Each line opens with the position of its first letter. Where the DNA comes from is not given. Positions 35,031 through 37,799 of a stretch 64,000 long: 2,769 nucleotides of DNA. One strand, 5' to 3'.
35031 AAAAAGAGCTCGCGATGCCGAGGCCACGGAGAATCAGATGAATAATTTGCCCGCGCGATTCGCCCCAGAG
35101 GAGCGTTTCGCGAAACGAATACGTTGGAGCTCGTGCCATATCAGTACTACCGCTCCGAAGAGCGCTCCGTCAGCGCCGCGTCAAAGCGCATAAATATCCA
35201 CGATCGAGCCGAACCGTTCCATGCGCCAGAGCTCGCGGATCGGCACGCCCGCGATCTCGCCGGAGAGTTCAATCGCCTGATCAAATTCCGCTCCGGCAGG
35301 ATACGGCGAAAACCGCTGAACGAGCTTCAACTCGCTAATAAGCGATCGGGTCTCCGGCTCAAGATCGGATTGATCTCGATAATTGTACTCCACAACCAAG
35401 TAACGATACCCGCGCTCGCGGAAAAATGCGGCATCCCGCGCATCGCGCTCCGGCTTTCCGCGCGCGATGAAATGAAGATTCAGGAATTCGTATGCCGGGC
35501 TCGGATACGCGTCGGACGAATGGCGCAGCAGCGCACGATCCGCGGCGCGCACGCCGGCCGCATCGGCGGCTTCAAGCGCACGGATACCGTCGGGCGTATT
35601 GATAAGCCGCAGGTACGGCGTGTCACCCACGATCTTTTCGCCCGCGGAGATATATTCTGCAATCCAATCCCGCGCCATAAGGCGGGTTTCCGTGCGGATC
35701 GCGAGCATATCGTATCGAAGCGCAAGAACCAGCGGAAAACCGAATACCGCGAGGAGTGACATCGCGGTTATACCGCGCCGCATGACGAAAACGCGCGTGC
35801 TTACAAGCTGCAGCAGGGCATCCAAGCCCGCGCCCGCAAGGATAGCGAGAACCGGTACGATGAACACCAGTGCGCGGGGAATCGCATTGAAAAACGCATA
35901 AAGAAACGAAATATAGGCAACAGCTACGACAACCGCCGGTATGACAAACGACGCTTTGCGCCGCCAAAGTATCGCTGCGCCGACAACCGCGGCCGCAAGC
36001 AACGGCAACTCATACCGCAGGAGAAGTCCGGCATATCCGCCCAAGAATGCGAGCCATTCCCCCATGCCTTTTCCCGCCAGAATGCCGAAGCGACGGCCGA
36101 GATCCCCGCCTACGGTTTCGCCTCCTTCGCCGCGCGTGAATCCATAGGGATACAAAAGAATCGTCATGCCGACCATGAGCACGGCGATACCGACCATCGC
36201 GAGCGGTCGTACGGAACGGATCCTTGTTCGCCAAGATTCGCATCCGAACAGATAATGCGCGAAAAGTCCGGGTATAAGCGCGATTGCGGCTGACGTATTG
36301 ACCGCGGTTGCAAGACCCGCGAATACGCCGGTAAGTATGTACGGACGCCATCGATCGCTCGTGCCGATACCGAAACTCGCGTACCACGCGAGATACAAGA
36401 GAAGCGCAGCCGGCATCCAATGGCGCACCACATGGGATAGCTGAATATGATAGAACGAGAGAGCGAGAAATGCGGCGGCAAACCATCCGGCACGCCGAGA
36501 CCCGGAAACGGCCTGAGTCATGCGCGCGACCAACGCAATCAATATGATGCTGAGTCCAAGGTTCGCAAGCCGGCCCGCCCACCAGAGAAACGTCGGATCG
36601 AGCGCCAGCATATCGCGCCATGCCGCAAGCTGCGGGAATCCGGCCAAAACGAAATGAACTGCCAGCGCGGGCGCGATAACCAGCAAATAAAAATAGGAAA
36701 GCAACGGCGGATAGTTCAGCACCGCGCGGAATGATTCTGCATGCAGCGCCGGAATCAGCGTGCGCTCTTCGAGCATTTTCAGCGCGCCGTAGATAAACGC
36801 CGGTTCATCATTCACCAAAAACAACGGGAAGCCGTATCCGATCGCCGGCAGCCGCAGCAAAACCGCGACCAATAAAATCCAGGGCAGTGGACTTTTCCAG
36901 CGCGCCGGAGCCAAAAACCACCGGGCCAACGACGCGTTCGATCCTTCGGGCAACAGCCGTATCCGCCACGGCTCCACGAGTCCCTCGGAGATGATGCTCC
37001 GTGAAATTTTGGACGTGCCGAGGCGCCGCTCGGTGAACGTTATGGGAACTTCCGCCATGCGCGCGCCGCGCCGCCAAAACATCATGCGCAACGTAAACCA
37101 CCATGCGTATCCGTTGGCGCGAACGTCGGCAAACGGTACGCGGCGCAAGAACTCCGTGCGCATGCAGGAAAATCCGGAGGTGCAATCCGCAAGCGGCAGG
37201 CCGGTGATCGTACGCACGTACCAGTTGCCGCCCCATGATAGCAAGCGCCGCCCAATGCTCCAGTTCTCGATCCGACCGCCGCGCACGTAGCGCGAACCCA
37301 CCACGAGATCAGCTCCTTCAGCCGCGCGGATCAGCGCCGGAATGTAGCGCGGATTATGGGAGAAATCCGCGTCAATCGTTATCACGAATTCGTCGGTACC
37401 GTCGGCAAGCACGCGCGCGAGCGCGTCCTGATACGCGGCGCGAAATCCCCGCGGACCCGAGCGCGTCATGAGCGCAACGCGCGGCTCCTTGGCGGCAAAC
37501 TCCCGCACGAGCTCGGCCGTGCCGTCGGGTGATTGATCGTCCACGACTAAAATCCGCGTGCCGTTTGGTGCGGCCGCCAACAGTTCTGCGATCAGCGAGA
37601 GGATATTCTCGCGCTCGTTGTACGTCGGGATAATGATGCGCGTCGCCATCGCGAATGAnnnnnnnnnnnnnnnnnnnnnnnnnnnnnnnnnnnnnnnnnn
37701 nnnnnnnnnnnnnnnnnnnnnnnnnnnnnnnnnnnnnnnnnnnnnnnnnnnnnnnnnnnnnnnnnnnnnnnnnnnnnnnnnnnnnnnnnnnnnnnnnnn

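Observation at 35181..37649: Single-polypeptide fusion of a Dpm1-like GT2 donor synthase and an ArnT/PMT-like GT-C acceptor transferase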

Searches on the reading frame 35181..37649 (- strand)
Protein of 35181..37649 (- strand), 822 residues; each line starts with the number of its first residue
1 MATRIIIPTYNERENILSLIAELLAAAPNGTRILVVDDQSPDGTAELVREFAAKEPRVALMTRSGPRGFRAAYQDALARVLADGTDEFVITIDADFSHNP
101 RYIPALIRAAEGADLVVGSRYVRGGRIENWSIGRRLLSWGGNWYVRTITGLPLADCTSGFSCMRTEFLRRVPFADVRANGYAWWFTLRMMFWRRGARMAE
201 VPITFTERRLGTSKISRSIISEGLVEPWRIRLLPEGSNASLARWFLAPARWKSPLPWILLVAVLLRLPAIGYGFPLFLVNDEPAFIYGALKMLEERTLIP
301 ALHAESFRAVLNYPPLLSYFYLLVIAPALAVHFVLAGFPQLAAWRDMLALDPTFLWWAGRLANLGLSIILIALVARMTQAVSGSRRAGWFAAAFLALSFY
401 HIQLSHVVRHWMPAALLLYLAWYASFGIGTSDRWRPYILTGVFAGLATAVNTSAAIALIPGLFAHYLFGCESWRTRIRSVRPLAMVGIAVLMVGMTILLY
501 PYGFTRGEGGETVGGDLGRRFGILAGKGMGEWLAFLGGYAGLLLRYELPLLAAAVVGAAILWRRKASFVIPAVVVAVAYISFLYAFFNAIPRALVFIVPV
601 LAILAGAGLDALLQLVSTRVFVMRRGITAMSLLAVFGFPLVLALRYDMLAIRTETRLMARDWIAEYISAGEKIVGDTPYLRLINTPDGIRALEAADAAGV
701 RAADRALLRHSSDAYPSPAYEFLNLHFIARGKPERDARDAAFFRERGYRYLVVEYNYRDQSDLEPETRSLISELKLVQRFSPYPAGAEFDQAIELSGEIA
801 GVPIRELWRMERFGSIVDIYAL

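Call 3: search_protein_families(library=pfam, proteins=[window:35181-37649:-], max_evalue=0.01)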
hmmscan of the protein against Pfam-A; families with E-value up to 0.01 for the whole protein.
window:35181-37649:- (822 aa): 4 families
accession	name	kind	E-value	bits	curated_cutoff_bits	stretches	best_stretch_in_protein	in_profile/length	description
PF00535.33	Glycos_transf_2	-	1.8e-26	93.5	23.3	1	5-169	2-165/168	Glycosyl transferase family 2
PF13641.12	Glyco_tranf_2_3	-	5.6e-07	30.2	27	1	5-126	5-129/230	Glycosyltransferase like family 2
PF13231.12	PMT_2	-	2.5e-06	28.2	26.1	1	357-493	22-154/160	Dolichyl-phosphate-mannose-protein mannosyltransferase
PF13704.12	Glyco_tranf_2_4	-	0.0067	17.3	27.5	0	31-95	20-81/98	Glycosyl transferase family 2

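Call 4: search_protein_families(library=ncbifam, proteins=[window:35181-37649:-], max_evalue=0.01)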
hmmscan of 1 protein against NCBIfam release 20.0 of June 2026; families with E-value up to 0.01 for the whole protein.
window:35181-37649:- (822 aa): 18 families
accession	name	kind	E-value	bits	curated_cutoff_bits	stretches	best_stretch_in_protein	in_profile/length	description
TIGR04182.1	glyco_TIGR04182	equivalog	8.1e-14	51.7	325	1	5-212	4-197/293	S-layer glycoprotein N-glycosyltransferase AglJ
NF007986.1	PRK10714.1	equivalog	1.5e-12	47.1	529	1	5-216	10-211/316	undecaprenyl-phosphate 4-deoxy-4-formamido-L-arabinose transferase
NF041391.1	DPhHxTase_Halo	equivalog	5.3e-11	41.9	375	1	9-213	3-190/213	dolichyl-phosphate hexose transferase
NF045692.1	OglycostaseCruG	equivalog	1.7e-10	40.4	600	1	4-116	44-160/386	2'-O-glycosyltransferase CruG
TIGR03937.1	PgaC_IcaA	equivalog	2.7e-09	36.5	422.3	1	5-96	49-136/407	poly-beta-1,6-N-acetyl-D-glucosamine synthase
NF058614.1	PPMAGASynPpgS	equivalog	9.1e-09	35.1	370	1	4-204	3-195/226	polyprenyl-phospho-N-acetylgalactosaminyl synthase PpgS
NF047588.1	GlcsyltransPgfSStrep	equivalog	1.1e-08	34.7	500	1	1-126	1-127/308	glycosyltransferase PgfS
TIGR03469.1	HpnB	hypoth_equivalog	4.2e-08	32.6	379.25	1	5-123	48-173/386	hopene-associated glycosyltransferase HpnB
TIGR04283.1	glyco_like_mftF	equivalog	1.2e-07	31.6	182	1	5-54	3-52/221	TIGR04283 family arsenosugar biosynthesis glycosyltransferase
NF041865.1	EpsU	equivalog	4.1e-07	29.4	700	1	5-109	43-146/394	exopolysaccharide biosynthesis GT2 family glycosyltransferase EpsU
NF053846.1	glyco_with_XrtP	equivalog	1.4e-06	27.3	520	1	5-102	45-150/440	XrtP-associated glycosyltransferase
NF007482.0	PRK10073.1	equivalog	6.1e-06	25.5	423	1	5-117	10-117/334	glycosyltransferase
NF041875.1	EPS_EpsD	equivalog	4.8e-05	22.9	370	1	5-105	3-99/325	exopolysaccharide biosynthesis glycosyltransferase EpsD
NF010496.0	PRK13915.1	equivalog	0.00014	21.1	262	1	5-108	35-140/307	glucosyl-3-phosphoglycerate synthase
NF050050.1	ProtGlycPglI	equivalog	0.00021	20.7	500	1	5-112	6-111/306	GalNAc(5)-diNAcBac-PP-undecaprenol beta-1,3-glucosyltransferase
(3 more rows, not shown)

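Call 5: find_homologous_proteins(query=window:35181-37649:-)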
Query window:35181-37649:- (822 aa): 149 proteins with E <= 0.001 among 8000 candidates; the best 120 are listed.
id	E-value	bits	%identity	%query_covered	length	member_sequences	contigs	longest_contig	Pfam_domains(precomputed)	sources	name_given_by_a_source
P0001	0.0e+0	1827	100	100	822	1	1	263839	PF13641.13,PF00535.33,PF13231.13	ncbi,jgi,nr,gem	ncbi:glycosyltransferase [Candidatus Parcubacteria bacterium]|nr:MAG: glycosyltransferase [Candidatu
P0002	1.5e-169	584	51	69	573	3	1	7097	PF13231.13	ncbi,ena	-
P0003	3.5e-169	583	51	69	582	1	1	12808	PF13231.13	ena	-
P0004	3.0e-167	576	48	69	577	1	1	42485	PF02366.25,PF13231.13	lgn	-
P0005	1.8e-166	574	52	69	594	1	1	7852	PF13231.13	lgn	-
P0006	7.8e-162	559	50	69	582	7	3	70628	PF13231.13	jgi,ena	-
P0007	6.0e-159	549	48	69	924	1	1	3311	PF13489.13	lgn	-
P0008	1.1e-124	436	43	69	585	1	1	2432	-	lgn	-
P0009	2.1e-115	405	40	69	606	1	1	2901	-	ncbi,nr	ncbi:MAG: hypothetical protein Q8R35_00500 [bacterium]|nr:hypothetical protein [bacterium]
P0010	4.8e-114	400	40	69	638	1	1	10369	-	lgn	-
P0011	7.8e-114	400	39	69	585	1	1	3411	-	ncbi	-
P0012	1.9e-112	395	40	69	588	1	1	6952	-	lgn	-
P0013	1.3e-111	392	40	69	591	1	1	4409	-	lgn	-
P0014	1.4e-108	382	40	69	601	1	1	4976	-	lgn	-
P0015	2.4e-104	368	38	69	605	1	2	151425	-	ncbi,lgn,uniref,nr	ncbi:MAG: hypothetical protein HY474_01855 [Candidatus Sungbacteria bacterium]|uniref:Glycosyltransf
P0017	2.1e-63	233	49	28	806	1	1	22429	PF00535.33,PF13231.13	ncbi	-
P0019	1.1e-59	221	46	30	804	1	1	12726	PF00535.33,PF13231.13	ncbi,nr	ncbi:MAG: glycosyltransferase [Parcubacteria group bacterium]|nr:glycosyltransferase [Parcubacteria 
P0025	8.7e-55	204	47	28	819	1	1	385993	PF11028.15,PF00535.33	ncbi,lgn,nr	ncbi:MAG TPA: DUF2723 domain-containing protein [Patescibacteria group bacterium]|nr:DUF2723 domain-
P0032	1.5e-52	197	46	28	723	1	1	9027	PF00535.33,PF13231.13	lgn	-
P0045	2.8e-49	186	38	38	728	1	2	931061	PF09594.17,PF13641.13,PF02516.21,PF00535.33,PF13231.13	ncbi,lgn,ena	-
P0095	3.6e-39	153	41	26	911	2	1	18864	PF11028.15,PF00535.33,PF13231.13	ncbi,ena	ncbi:MAG: DUF2723 domain-containing protein [Patescibacteria group bacterium]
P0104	1.7e-33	134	38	28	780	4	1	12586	PF00535.33,PF13231.13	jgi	jgi:uncharacterized membrane protein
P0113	3.8e-25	106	39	26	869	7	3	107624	PF13641.13,PF04138.21,PF00535.33,PF13231.13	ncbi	-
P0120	1.5e-19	88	33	30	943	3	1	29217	PF04138.21,PF03901.24,PF00535.33,PF13231.13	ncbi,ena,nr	ncbi:MAG TPA: glycosyltransferase [Polyangiales bacterium]|nr:glycosyltransferase [Polyangiales bact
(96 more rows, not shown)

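Call 6: search_solved_structures(query=window:35181-37649:-, max_evalue=1)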
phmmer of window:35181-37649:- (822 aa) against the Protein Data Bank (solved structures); distinct sequences matched with E-value up to 1: 21.
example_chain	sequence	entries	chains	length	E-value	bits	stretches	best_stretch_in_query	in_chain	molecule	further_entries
5mlz_A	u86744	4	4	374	4.8e-30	107.7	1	3-230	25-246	Dolichol monophosphate mannose synthase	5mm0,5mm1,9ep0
9hwj_A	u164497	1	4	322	1.9e-12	49.5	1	4-216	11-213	Undecaprenyl-phosphate 4-deoxy-4-formamido-L-arabinose transferase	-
9bhc_C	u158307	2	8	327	1.1e-11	46.9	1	4-216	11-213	Undecaprenyl-phosphate 4-deoxy-4-formamido-L-arabinose transferase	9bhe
8vxh_A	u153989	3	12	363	1.5e-11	46.5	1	4-216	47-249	Undecaprenyl-phosphate 4-deoxy-4-formamido-L-arabinose transferase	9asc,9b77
2z87_A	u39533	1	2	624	0.0003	22.4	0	4-108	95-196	Chondroitin synthase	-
2z86_A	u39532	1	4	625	0.0003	22.4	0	4-108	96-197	Chondroitin synthase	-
5eke_A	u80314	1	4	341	0.0009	20.8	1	4-129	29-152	Uncharacterized glycosyltransferase sll0501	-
5ekp_C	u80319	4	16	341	0.00091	20.8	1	4-129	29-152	Uncharacterized glycosyltransferase sll0501 | Glycosyltransferase sll0501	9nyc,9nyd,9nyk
9nye_A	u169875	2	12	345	0.00093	20.7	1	4-129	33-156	Glycosyltransferase sll0501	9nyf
3bcv_A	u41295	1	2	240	0.0011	20.4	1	4-73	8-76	Putative glycosyltransferase protein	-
6yv7_A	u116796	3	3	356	0.0018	19.8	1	4-96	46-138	Glycosyl transferase, family 2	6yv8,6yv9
6yv7_B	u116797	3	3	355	0.0018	19.8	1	4-96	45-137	Glycosyl transferase, family 2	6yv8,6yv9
9omj_A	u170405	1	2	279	0.0054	18.2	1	5-124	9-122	Glycosyltransferase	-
9omm_A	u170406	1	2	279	0.0055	18.2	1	5-124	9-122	Glycosyltransferase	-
9omh_A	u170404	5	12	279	0.0055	18.2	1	5-124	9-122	Glycosyltransferase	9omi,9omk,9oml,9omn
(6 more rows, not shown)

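Call 8: find_encoding_contigs(protein=P0006, flank=6000, max_places=3)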
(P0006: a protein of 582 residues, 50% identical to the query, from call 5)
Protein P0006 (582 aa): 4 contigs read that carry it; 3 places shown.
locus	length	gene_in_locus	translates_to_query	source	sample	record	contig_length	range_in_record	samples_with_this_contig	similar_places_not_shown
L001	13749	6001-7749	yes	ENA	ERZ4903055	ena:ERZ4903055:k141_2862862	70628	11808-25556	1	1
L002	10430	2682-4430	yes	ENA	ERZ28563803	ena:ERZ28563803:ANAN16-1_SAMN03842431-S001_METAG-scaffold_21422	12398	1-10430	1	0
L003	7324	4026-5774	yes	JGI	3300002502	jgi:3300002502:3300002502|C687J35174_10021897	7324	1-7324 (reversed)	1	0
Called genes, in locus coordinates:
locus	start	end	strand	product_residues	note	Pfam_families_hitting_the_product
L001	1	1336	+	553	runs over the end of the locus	PF00535:Glycos_transf_2, PF13489:Methyltransf_23, PF08241:Methyltransf_11, PF08242:Methyltransf_12, PF13649:Methyltransf_25, PF13847:Methyltransf_31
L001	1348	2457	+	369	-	PF13524:Glyco_trans_1_2 (faint), PF20706:GT4-conflict, PF00534:Glycos_transf_1, PF13692:Glyco_trans_1_4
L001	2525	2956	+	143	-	-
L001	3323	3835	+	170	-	-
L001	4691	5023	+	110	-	-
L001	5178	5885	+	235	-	PF00535:Glycos_transf_2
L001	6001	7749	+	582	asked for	PF13231:PMT_2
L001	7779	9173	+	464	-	PF01943:Polysacc_synt, PF13440:Polysacc_synt_3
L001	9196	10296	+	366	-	PF13439:Glyco_transf_4, PF13579:Glyco_trans_4_4, PF00534:Glycos_transf_1, PF13692:Glyco_trans_1_4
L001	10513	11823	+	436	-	PF03721:UDPG_MGDP_dh_N, PF00984:UDPG_MGDP_dh, PF03720:UDPG_MGDP_dh_C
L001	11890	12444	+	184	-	PF00293:NUDIX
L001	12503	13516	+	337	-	PF01073:3Beta_HSD (weak), PF01370:Epimerase, PF02719:Polysacc_synt_2 (faint), PF04321:RmlD_sub_bind, PF16363:GDP_Man_Dehyd, PF07993:NAD_binding_4 (weak)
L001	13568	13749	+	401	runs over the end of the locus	PF00155:Aminotran_1_2 (faint), PF01041:DegT_DnrJ_EryC1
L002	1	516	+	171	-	?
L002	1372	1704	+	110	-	-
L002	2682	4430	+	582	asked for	PF13231:PMT_2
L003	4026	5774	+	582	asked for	PF13231:PMT_2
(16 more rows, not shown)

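Call 9: find_encoding_contigs(protein=P0004, flank=6000, max_places=2)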
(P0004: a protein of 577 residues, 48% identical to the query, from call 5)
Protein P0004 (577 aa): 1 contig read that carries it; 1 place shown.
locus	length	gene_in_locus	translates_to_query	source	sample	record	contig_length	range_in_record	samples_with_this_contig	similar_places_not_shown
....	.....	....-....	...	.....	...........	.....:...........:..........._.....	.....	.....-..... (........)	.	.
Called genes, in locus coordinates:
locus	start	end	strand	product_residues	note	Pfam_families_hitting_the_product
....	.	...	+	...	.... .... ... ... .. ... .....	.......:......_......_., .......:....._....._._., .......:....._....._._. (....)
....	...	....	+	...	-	-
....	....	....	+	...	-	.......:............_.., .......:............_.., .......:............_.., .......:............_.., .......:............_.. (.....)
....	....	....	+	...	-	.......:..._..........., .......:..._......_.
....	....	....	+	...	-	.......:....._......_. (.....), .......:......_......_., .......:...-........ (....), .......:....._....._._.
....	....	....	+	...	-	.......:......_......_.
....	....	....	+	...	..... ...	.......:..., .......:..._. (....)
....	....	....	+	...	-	-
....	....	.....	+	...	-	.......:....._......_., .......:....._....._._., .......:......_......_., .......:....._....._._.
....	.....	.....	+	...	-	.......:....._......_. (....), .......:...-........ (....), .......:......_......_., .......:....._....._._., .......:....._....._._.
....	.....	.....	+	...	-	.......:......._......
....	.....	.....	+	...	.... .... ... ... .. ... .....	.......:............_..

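Call 10: find_encoding_contigs(protein=P0015, flank=6000, max_places=2)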
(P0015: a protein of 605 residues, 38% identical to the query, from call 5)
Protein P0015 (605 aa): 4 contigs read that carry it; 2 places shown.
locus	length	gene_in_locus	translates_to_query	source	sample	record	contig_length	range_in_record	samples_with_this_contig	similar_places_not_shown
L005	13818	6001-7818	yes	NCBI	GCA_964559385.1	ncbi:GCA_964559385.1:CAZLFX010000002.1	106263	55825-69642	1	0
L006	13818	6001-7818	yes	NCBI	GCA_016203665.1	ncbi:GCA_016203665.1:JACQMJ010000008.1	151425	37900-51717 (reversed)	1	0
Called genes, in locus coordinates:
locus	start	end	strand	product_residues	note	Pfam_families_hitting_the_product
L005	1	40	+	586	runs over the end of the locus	-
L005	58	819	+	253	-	PF13489:Methyltransf_23, PF01209:Ubie_methyltran, PF13847:Methyltransf_31, PF08241:Methyltransf_11, PF08242:Methyltransf_12, PF13649:Methyltransf_25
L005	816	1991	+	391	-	PF20706:GT4-conflict, PF00534:Glycos_transf_1, PF13692:Glyco_trans_1_4, PF13524:Glyco_trans_1_2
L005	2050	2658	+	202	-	PF13578:Methyltransf_24 (weak)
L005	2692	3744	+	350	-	PF00535:Glycos_transf_2, PF13641:Glyco_tranf_2_3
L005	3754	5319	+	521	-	-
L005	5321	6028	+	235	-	PF00535:Glycos_transf_2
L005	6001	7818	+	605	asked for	-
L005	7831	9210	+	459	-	PF01943:Polysacc_synt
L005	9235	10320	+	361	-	PF13439:Glyco_transf_4, PF13579:Glyco_trans_4_4, PF00534:Glycos_transf_1, PF13692:Glyco_trans_1_4, PF20706:GT4-conflict (weak)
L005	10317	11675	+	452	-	PF04464:Glyphos_transf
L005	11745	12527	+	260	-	PF00459:Inositol_P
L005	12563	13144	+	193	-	PF00293:NUDIX (faint)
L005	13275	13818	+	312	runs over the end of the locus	PF01073:3Beta_HSD, PF01370:Epimerase, PF05368:NmrA, PF07993:NAD_binding_4 (faint), PF13460:NAD_binding_10, PF16363:GDP_Man_Dehyd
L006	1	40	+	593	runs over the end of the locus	-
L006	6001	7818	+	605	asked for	-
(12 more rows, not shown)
